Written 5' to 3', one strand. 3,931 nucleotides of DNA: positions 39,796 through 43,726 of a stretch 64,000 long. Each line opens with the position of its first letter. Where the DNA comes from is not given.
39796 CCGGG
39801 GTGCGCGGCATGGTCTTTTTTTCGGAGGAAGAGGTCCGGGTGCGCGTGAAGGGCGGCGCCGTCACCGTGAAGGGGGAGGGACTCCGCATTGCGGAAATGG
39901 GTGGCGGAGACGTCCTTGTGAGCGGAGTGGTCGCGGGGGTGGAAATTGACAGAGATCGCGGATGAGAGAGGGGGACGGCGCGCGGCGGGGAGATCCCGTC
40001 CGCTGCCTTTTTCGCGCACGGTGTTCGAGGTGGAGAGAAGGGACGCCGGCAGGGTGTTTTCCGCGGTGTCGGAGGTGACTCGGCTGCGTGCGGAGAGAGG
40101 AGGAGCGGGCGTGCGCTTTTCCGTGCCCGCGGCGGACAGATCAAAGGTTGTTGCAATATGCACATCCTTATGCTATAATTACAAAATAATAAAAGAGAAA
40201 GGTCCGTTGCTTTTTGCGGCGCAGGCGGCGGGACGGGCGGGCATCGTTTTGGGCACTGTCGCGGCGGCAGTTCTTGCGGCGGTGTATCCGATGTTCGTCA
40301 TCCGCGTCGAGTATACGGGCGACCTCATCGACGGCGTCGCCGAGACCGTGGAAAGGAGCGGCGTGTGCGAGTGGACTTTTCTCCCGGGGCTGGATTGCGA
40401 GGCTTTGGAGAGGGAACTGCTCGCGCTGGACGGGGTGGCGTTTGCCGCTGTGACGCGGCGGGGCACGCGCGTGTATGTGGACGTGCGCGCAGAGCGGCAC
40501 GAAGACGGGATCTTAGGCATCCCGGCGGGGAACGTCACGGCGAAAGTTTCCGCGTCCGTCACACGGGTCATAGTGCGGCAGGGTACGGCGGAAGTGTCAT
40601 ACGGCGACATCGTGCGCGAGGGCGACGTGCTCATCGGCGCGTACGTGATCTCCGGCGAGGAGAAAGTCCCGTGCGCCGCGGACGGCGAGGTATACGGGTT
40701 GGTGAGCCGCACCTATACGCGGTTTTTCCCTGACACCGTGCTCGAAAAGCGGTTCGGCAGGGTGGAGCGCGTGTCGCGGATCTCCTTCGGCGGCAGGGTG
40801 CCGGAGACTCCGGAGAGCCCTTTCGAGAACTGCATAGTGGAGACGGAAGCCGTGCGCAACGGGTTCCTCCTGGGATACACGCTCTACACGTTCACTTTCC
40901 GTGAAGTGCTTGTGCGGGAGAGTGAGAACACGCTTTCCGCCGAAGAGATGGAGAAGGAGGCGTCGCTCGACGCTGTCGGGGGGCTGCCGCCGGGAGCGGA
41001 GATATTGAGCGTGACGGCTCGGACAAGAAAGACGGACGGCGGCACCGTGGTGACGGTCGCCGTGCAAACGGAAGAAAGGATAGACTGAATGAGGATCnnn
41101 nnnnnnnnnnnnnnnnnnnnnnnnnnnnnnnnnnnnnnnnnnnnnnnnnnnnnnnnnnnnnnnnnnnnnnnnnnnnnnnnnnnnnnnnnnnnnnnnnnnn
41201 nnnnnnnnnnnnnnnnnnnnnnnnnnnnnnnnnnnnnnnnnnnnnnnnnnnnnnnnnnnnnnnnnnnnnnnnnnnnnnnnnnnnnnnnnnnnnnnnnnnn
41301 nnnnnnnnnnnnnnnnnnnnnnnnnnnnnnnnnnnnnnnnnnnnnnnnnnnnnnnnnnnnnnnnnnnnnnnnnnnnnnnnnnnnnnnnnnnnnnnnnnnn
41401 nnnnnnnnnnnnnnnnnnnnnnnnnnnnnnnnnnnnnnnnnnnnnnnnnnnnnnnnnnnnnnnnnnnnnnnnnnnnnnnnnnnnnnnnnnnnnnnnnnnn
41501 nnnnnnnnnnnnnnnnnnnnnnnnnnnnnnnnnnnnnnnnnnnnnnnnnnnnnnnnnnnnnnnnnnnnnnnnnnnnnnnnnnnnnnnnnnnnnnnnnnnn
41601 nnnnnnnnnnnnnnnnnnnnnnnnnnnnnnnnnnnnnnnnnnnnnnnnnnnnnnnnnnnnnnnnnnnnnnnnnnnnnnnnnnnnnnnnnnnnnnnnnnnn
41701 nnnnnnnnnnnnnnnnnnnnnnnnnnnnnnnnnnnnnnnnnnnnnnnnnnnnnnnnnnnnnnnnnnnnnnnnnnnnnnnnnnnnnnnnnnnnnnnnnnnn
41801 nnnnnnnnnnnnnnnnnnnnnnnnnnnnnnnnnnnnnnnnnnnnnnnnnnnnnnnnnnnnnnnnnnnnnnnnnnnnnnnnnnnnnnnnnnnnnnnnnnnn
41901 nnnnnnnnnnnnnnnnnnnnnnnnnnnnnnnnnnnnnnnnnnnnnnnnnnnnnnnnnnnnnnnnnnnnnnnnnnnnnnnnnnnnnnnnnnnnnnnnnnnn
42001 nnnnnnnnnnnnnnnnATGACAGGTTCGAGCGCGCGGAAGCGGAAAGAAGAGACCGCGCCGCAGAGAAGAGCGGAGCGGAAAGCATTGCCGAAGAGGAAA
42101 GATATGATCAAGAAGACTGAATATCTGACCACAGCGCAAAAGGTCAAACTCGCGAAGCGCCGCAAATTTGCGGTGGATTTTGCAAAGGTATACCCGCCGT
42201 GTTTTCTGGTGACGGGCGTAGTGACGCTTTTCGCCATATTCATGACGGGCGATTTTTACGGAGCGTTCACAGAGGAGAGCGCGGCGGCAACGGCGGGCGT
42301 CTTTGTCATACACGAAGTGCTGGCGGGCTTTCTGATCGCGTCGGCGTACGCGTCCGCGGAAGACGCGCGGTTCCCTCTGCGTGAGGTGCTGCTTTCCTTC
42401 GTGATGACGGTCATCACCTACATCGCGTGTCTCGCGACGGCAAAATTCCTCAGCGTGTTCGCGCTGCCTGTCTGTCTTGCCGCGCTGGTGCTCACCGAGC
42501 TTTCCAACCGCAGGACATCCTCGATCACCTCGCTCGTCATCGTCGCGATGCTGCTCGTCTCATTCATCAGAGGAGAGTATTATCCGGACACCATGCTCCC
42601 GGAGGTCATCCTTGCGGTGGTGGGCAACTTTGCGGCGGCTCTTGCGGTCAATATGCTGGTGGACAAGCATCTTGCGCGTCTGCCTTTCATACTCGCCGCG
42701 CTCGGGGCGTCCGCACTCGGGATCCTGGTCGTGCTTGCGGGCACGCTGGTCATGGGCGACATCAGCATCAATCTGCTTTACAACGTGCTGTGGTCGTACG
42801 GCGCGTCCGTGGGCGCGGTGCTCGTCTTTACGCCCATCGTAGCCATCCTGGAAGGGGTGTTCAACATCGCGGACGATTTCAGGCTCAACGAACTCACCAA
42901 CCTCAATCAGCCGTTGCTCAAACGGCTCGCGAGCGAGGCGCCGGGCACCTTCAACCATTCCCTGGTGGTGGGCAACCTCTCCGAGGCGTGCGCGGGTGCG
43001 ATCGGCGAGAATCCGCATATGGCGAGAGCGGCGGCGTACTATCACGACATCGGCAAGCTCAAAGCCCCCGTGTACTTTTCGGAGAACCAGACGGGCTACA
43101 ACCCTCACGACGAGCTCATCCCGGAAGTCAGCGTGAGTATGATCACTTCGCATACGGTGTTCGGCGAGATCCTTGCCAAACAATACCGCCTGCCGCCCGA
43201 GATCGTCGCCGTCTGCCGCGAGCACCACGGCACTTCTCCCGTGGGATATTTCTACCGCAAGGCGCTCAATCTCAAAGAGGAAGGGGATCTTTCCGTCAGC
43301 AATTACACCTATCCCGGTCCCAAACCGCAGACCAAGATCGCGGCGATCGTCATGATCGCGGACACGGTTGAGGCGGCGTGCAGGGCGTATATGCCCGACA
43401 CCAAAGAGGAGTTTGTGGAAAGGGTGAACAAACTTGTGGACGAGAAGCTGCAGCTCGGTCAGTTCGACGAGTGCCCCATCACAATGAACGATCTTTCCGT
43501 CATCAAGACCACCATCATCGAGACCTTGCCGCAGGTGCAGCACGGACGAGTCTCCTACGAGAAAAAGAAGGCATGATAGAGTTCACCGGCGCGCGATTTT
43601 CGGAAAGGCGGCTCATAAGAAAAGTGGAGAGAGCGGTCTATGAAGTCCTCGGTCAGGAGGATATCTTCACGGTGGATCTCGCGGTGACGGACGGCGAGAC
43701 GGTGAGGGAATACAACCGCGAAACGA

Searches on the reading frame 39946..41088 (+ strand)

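Call 77: search_protein_families(library=pfam, proteins=[window:39946-41088:+], max_evalue=0.00001)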
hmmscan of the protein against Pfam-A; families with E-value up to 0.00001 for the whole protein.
window:39946-41088:+ (380 aa): 1 family
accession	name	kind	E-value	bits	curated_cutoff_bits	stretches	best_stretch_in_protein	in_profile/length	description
PF06898.16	YqfD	-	2.9e-38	132.2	25.2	1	51-379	35-379/379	Putative stage IV sporulation protein YqfD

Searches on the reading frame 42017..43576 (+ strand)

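Call 77: search_protein_families(library=pfam, proteins=[window:42017-43576:+], max_evalue=0.00001)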
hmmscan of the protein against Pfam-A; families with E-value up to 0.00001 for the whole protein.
window:42017-43576:+ (519 aa): 1 family
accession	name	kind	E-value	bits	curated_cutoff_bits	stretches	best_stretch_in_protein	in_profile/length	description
PF01966.28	HD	-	8.6e-15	55.5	22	1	311-453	1-115/116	HD domain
